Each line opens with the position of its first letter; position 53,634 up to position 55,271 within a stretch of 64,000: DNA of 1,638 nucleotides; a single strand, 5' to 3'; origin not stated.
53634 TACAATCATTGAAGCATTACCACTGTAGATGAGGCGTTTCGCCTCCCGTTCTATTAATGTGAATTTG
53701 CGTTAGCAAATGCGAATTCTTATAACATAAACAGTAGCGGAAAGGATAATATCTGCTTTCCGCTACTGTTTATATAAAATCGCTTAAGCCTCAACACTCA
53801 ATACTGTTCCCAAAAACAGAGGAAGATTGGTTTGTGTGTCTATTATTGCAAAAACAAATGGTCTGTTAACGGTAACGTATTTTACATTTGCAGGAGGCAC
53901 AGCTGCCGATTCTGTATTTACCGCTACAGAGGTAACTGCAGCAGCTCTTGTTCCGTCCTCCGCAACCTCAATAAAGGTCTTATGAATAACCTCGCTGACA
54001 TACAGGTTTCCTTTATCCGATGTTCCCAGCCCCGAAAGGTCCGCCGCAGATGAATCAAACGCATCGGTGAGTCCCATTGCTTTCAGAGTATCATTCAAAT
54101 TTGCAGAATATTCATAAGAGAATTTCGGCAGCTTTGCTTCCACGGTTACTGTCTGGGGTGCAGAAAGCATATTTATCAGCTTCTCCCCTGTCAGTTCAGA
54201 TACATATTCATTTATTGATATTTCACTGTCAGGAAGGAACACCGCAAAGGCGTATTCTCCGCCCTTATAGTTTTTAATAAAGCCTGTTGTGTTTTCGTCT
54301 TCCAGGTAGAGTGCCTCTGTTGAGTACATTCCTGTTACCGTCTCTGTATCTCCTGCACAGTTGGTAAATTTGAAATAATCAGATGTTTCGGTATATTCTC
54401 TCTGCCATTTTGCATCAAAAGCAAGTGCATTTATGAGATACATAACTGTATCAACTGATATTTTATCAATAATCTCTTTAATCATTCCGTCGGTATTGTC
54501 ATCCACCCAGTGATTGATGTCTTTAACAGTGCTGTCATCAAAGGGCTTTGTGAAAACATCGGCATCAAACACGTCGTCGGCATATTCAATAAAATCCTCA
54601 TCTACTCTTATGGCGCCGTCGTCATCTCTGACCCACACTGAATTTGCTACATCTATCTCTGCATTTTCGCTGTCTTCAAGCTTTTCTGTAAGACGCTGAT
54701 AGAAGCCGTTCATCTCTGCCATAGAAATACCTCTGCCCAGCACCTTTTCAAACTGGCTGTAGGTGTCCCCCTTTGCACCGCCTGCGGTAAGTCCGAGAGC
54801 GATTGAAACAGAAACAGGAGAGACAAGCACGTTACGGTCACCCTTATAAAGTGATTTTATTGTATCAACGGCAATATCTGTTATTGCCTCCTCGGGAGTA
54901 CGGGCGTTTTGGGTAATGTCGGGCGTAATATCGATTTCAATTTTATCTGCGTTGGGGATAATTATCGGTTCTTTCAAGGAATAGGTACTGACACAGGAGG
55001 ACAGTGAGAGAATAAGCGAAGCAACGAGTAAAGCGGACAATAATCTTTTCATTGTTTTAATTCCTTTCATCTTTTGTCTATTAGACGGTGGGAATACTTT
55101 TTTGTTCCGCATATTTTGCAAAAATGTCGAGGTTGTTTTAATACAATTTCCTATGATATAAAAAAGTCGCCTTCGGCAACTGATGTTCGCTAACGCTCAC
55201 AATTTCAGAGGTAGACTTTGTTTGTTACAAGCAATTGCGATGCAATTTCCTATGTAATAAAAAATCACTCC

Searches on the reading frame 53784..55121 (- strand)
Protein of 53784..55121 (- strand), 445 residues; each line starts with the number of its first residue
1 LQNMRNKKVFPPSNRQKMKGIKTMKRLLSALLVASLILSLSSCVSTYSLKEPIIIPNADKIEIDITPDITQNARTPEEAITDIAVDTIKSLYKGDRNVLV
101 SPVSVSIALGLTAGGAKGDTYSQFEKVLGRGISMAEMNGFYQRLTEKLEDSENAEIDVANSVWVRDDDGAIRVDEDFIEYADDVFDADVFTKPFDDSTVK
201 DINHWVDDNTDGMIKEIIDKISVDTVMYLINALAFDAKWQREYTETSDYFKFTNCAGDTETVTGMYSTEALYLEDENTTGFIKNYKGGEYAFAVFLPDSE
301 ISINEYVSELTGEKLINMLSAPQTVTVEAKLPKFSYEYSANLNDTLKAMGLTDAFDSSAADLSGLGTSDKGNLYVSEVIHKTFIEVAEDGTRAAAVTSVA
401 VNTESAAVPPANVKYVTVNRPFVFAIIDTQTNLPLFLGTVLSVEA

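Call 44: search_protein_families(library=pfam, proteins=[window:53784-55121:-], max_evalue=0.001)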
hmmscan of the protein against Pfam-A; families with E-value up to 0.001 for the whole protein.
window:53784-55121:- (445 aa): 1 family
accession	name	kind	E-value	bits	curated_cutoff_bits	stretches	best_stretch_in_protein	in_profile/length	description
PF00079.25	Serpin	-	5e-87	293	27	1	79-442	2-369/370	Serpin (serine protease inhibitor)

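Call 55: find_encoding_contigs(protein=window:53784-55112:-, flank=3000, max_places=6)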
Protein window:53784-55112:- (442 aa): 1 contig read that carries it; 1 place shown.
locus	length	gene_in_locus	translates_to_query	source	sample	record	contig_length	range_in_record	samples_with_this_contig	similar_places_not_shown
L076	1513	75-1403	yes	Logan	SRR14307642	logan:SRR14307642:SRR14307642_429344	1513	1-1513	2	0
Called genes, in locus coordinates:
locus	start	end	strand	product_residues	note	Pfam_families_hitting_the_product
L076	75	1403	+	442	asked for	PF00079:Serpin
